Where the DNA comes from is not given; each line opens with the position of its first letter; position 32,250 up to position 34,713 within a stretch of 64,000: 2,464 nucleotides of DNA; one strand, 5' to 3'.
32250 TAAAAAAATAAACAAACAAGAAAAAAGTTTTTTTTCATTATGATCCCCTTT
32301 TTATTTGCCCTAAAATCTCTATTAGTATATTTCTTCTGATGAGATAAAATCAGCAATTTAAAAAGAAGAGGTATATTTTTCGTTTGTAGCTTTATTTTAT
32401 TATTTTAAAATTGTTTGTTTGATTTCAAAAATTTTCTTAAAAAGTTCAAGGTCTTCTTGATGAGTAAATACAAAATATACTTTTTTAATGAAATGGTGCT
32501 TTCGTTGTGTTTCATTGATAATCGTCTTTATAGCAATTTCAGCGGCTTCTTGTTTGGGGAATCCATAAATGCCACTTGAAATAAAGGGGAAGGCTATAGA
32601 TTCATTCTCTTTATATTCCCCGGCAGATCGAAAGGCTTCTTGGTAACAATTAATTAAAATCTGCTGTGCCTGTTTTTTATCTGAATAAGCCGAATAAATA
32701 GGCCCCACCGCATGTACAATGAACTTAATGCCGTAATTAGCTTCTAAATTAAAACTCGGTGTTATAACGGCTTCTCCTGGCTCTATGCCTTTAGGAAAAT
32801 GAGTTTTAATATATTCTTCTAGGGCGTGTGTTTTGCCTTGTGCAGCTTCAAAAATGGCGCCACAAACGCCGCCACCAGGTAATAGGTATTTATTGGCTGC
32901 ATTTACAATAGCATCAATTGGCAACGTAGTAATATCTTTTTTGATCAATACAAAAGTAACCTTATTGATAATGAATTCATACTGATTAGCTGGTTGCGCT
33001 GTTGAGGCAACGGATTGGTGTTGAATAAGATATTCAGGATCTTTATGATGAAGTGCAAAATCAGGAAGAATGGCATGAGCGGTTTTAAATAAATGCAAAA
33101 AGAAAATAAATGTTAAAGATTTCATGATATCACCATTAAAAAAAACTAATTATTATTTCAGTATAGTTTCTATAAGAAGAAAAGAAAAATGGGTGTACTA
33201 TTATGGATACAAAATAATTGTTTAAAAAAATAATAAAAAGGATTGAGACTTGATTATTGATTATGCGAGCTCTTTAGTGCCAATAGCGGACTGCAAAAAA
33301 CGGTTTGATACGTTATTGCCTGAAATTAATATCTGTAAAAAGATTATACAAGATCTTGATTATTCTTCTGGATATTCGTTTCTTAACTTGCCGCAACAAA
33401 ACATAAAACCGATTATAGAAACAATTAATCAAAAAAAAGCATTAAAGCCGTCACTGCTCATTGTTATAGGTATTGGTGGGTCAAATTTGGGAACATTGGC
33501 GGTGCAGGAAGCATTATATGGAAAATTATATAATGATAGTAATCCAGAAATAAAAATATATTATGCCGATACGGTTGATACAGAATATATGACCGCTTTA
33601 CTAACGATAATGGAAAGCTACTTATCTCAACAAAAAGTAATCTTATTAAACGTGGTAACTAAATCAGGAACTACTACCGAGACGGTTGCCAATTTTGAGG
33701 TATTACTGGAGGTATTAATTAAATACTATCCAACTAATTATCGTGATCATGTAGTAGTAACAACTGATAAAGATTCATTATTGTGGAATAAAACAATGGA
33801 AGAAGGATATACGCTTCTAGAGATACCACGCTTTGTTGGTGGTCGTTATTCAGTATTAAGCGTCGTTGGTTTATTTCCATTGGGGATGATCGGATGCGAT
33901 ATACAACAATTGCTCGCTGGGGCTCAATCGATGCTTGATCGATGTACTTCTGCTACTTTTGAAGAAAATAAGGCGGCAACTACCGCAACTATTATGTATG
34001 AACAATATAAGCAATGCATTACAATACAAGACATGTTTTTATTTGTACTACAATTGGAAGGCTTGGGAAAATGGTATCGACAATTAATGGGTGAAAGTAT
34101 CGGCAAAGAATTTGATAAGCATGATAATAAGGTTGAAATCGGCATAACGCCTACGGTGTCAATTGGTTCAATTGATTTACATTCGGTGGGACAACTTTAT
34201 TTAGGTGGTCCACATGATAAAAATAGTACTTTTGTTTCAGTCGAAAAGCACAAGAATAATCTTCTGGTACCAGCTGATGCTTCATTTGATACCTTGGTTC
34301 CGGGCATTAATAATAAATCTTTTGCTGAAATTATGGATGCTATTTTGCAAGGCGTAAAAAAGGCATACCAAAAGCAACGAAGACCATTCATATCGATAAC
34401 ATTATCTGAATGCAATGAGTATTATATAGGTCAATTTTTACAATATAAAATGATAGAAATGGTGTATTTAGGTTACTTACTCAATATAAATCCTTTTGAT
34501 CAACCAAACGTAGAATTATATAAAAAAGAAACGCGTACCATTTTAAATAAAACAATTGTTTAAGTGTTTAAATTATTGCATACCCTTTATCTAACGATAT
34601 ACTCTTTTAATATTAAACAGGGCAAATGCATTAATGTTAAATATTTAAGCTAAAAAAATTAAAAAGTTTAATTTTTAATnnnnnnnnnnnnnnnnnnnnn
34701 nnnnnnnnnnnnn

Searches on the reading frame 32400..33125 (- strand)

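Call 14: search_protein_families(library=pfam, proteins=[window:32400-33125:-], max_evalue=0.001)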
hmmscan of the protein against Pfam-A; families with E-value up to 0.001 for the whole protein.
window:32400-33125:- (241 aa): 1 family
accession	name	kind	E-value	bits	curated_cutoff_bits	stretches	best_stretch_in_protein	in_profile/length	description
PF01661.27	Macro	-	6e-29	100.8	22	1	74-198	1-118/118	Macro domain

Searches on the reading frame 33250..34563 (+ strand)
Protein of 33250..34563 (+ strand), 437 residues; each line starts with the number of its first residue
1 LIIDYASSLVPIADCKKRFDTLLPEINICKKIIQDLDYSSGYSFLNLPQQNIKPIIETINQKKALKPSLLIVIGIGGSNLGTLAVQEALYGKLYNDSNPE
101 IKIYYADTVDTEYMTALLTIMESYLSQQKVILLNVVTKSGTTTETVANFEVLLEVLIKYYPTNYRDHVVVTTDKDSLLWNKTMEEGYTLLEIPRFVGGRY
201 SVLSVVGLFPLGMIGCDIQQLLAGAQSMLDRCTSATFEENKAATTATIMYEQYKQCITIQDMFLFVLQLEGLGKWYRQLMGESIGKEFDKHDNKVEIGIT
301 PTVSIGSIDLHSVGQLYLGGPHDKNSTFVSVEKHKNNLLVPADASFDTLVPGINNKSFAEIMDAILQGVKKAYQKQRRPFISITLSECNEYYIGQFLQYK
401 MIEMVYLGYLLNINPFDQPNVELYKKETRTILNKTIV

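Call 14: search_protein_families(library=pfam, proteins=[window:33250-34563:+], max_evalue=0.001)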
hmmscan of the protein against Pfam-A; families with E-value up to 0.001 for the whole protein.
window:33250-34563:+ (437 aa): 1 family
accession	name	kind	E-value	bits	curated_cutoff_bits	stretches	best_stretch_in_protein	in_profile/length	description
PF00342.24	PGI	-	3.2e-28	99.1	22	1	70-433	99-467/486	Phosphoglucose isomerase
